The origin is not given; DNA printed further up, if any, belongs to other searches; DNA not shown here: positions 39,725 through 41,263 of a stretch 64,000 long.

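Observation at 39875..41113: CheW-CheZ fusion protein inside the chemotaxis operon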

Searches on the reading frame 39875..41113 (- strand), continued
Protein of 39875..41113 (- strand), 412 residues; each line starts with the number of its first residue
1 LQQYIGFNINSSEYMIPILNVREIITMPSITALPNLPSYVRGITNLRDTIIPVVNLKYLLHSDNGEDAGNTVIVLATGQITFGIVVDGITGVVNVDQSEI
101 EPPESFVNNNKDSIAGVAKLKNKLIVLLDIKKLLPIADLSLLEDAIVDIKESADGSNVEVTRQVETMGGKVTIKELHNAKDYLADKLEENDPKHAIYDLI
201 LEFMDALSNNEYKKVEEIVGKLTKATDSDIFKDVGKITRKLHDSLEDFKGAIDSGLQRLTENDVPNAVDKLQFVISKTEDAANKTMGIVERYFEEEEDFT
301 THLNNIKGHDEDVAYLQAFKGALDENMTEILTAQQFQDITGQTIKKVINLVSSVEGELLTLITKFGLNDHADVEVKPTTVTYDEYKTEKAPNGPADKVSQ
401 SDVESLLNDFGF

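Call 19: find_related_loci(query=window:39875-41113:-, collection=genome_contigs, flank=8000)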
Query window:39875-41113:- (412 aa) in genome_contigs; peptide patterns used: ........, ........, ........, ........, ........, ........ (x = any residue, [..] = any of these).
72 stretches matched a pattern; 8 encode a relative of the query (tblastn E <= 1e-3); 8 distinct loci.
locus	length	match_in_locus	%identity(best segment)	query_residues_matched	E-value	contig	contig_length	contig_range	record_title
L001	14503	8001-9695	65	1-412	2e-180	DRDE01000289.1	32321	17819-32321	MAG TPA_asm: Nitrospirae bacterium isolate HyVt-268 HyVt-268_k295_672526, whole genome shotgun sequence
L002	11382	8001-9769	65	1-412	2e-178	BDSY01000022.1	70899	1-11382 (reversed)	Bacterium BMS3Abin06 DNA, contig: NODE_7, whole genome shotgun sequence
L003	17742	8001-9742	61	1-412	6e-172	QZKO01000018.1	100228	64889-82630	MAG: Nitrospiraceae bacterium isolate SURF_11 Ga0104751_1000149, whole genome shotgun sequence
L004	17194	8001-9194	49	1-412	3e-133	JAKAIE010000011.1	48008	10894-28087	MAG: Nitrospirae bacterium isolate WY3.bin163 NODE_1013_length_48008_cov_5.305883, whole genome shotgun sequence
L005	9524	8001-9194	49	1-412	1e-132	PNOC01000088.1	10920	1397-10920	MAG: Thermodesulfovibrio sp. isolate SW.3.86 SW_1004029_10920, whole genome shotgun sequence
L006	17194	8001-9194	50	1-412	2e-132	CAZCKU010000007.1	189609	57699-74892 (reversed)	MAG TPA_asm: uncultured Thermodesulfovibrio sp. isolate binchicken_co269_38 genome assembly, contig: NODE_66_length_1896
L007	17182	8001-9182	48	1-412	4e-126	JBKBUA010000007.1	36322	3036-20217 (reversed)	MAG: Thermodesulfovibrionales bacterium isolate 21H_023.bin.63 NODE_7_length_36322_cov_12.608481, whole genome shotgun s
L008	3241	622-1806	47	1-412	2e-126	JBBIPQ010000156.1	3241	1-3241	MAG: Nitrospirota bacterium isolate BR1S70218_bin_306 NODE_25838_length_3241_cov_3.45119, whole genome shotgun sequence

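Call 32: search_protein_families(library=pfam, alignment_id=A3, max_evalue=0.001)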
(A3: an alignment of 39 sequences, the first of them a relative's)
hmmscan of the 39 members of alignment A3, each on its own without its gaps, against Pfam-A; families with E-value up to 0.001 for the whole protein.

A. member 1, P0067 (412 aa): 2 families
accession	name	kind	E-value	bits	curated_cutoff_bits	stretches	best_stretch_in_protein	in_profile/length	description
PF04344.18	CheZ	-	5.3e-32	111.8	30.7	2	320-412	111-203/203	Chemotaxis phosphatase, CheZ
PF01584.24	CheW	-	6.1e-32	110.6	23.5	1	3-134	1-134/138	CheW-like domain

B. families by the number of members that match (of 39 scanned): 6 families
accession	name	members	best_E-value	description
PF04344.18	CheZ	39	6.1e-46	Chemotaxis phosphatase, CheZ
PF01584.24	CheW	15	2.2e-38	CheW-like domain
PF02518.31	HATPase_c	1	3.2e-06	Histidine kinase-, DNA gyrase B-, and HSP90-like ATPase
PF00254.34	FKBP_C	1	7.5e-05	FKBP-type peptidyl-prolyl cis-trans isomerase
PF01627.28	Hpt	1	0.00051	Hpt domain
PF07928.17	Vps54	1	0.00081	Vps54-like protein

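Call 35: predict_structure(alignment_id=A2)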
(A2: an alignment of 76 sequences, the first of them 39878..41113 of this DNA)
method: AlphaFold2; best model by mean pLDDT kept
length: 412 residues; sequences in the alignment: 76
mean_pLDDT: 66.0   pTM: 0.35
mean pLDDT of the five models: 66.0, 64.6, 60.0, 56.2, 43.2
residues with pLDDT >= 90: 0; 70-90: 173; 50-70: 186; < 50: 53
segments of 3 or more residues with pLDDT < 50: 142-146, 165-171, 366-397
pLDDT, mean of each block of 10 residues (from residue 1): 83 86 84 70 73 78 59 81 86 81 57 75 79 62 48 56 46 57 56 64 70 70 58 57 65 61 64 67 70 79 79 80 76 61 64 64 51 36 37 49 70 43
secondary structure, 60 per line:
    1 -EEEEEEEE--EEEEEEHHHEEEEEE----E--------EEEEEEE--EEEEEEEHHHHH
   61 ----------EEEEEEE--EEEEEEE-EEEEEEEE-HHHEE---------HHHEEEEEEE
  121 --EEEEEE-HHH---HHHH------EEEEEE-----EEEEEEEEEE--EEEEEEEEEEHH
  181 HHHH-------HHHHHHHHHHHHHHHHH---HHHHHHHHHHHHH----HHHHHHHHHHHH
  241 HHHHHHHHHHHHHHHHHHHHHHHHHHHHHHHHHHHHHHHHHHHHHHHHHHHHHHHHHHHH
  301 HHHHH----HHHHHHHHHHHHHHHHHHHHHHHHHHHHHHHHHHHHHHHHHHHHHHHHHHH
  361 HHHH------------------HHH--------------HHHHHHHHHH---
elements in order: E2-9 E12-17 E21-26 E40-46 E49-55 H56-60 E71-77 E80-86 E88-95 E114-120 E123-128 H136-139 E146-151 E157-166 E169-178 H179-184 H192-208 H212-224 H229-305 H310-364 H400-409

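Call 39: fold_search(model_id=the predicted structure, library=pdb)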
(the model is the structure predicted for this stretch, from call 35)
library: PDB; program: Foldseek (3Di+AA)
matches with E <= 10: 546; with E <= 0.001: 18
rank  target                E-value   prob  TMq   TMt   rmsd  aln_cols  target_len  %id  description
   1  6s1k_C                2.1e-13  1.00  0.30  0.78   3.5       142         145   34  E. coli Core Signaling Unit, carrying QQQQ receptor mutation (released 2020-01-22)
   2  8c5v_E                1.9e-12  1.00  0.31  0.83   2.8       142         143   34  Chemotaxis core signalling unit from E protein lysed E. coli cells (released 2023-09-13)
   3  9a72_B                3.5e-12  1.00  0.29  0.73   3.2       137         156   29  Integrative model of YFMS-CHEW by crosslinking MS and deep learning (released 2024-09-18)
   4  2ch4_Y                7.7e-12  1.00  0.30  0.82   2.3       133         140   28  Complex between Bacterial Chemotaxis histidine kinase CheA domains P4 and P5 and receptor-adaptor protein CheW (released 2006-04-18)
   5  2qdl_A                1.4e-11  1.00  0.29  0.75   2.6       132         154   28  Crystal structure of scaffolding protein TtCheW from Thermoanaerobacter tengcongensis (released 2007-09-04)
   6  2qdl_B                4.0e-11  1.00  0.30  0.81   2.8       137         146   28  Crystal structure of scaffolding protein TtCheW from Thermoanaerobacter tengcongensis (released 2007-09-04)
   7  2ch4_W                5.4e-11  1.00  0.31  0.85   2.4       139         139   28  Complex between Bacterial Chemotaxis histidine kinase CheA domains P4 and P5 and receptor-adaptor protein CheW (released 2006-04-18)
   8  2ho9_MODEL_1_A        1.3e-10  1.00  0.30  0.69   3.3       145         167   34  Solution Structure of chemotaxi protein CheW from Escherichia coli (released 2007-07-10)
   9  1k0s_MODEL_1_A        5.6e-10  1.00  0.28  0.68   4.8       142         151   27  Solution structure of the chemotaxis protein CheW from the thermophilic organism Thermotoga maritima (released 2002-02-06)
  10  3ja6_C                1.3e-08  1.00  0.27  0.30   3.2       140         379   21  Cryo-electron Tomography and All-atom Molecular Dynamics Simulations Reveal a Novel Kinase Conformational Switch in Ba (released 2015-12-09)
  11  4jpb_A                1.8e-08  1.00  0.28  0.81   2.6       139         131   21  The structure of a ternary complex between CheA domains P4 and P5 with CheW and with an unzipped fragment of TM14, a c (released 2013-08-28)
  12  2ch4_B                2.2e-08  1.00  0.25  0.34   4.4       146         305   19  Complex between Bacterial Chemotaxis histidine kinase CheA domains P4 and P5 and receptor-adaptor protein CheW (released 2006-04-18)
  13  2ch4_A                3.0e-08  1.00  0.28  0.35   2.6       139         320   21  Complex between Bacterial Chemotaxis histidine kinase CheA domains P4 and P5 and receptor-adaptor protein CheW (released 2006-04-18)
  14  6s1k_A                8.0e-08  1.00  0.27  0.29   4.2       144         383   17  E. coli Core Signaling Unit, carrying QQQQ receptor mutation (released 2020-01-22)
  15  8c5v_A                1.5e-07  1.00  0.27  0.28   3.6       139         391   18  Chemotaxis core signalling unit from E protein lysed E. coli cells (released 2023-09-13)
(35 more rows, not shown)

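Call 40: find_encoding_contigs(protein=P0001, flank=3000, max_places=3)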
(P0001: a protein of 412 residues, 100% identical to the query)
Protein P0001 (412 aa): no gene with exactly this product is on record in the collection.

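Call 41: find_encoding_contigs(protein=P0113, flank=10000, max_places=2)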
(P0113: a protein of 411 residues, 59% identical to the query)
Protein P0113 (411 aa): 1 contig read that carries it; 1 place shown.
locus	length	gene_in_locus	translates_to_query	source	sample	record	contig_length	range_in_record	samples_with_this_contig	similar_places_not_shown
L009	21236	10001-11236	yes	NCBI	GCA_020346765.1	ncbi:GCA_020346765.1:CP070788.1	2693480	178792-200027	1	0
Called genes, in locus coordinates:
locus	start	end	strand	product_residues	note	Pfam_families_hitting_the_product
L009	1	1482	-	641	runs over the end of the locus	PF00122:E1-E2_ATPase, PF00702:Hydrolase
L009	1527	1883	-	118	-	PF01022:HTH_5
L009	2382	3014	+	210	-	PF13462:Thioredoxin_4 (weak), PF01323:DSBA (faint)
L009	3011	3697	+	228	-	PF00814:TsaD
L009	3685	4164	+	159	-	PF00583:Acetyltransf_1, PF13673:Acetyltransf_10, PF13508:Acetyltransf_7, PF08445:FR47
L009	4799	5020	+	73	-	PF00313:CSD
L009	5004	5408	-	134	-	PF06935:DUF1284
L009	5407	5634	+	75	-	-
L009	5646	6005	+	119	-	PF06305:LapA_dom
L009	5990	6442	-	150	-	PF14464:Prok-JAB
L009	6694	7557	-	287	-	PF00892:EamA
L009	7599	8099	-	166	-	PF01467:CTP_transf_like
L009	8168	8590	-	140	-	PF03602:Cons_hypoth95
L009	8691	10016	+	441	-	PF00015:MCPsignal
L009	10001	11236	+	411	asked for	PF01584:CheW, PF04344:CheZ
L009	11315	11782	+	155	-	PF01584:CheW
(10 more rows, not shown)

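Call 54: list_cluster_members(proteins=[L004:8001-9194:+, L005:8001-9194:+, L006:8001-9194:+, L007:8001-9182:+, L008:622-1806:+, window:39878-41113:-, P0145, P0148, P0143, P0162])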
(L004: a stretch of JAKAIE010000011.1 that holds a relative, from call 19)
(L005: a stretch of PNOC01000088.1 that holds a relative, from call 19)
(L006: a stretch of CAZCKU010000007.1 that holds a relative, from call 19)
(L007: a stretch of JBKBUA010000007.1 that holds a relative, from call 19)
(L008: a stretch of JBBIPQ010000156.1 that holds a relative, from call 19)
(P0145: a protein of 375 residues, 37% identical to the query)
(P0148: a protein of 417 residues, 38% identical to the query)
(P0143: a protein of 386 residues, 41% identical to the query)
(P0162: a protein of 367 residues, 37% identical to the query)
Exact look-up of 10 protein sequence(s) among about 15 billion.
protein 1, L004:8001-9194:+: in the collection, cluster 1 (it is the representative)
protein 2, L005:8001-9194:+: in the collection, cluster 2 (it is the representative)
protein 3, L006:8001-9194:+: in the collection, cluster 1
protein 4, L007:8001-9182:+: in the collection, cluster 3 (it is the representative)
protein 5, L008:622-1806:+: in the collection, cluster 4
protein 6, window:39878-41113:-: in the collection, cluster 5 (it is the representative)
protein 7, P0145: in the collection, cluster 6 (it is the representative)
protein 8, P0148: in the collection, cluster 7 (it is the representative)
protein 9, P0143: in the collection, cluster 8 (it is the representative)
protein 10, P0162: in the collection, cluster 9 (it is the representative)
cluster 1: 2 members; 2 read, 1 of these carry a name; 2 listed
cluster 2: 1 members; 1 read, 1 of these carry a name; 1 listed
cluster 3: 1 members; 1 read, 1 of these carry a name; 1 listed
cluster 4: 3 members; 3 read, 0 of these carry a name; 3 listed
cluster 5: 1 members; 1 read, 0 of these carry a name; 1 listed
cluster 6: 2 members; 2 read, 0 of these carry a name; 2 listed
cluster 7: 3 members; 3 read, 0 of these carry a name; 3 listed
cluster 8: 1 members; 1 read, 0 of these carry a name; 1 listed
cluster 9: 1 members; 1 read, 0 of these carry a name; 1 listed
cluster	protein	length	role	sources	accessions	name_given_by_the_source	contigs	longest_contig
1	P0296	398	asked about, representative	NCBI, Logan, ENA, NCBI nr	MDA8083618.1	MAG: protein phosphatase CheZ [Nitrospiraceae bacterium] | protein phosphatase CheZ [Nitrospiraceae bacterium]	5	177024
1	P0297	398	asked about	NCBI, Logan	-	-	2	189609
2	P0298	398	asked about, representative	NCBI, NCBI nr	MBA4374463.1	MAG: hypothetical protein C0402_16560 [Thermodesulfovibrio sp.] | hypothetical protein [Thermodesulfovibrio sp.]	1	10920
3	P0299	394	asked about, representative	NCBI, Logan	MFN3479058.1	MAG: protein phosphatase CheZ [Thermodesulfovibrionales bacterium]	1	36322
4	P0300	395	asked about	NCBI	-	-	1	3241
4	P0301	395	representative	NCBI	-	-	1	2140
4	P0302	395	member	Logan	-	-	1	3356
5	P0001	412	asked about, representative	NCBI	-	-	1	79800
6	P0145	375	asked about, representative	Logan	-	-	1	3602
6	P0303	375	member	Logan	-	-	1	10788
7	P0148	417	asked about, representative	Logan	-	-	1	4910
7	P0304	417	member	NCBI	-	-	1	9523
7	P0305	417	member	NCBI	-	-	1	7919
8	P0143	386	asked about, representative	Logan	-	-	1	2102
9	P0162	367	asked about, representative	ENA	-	-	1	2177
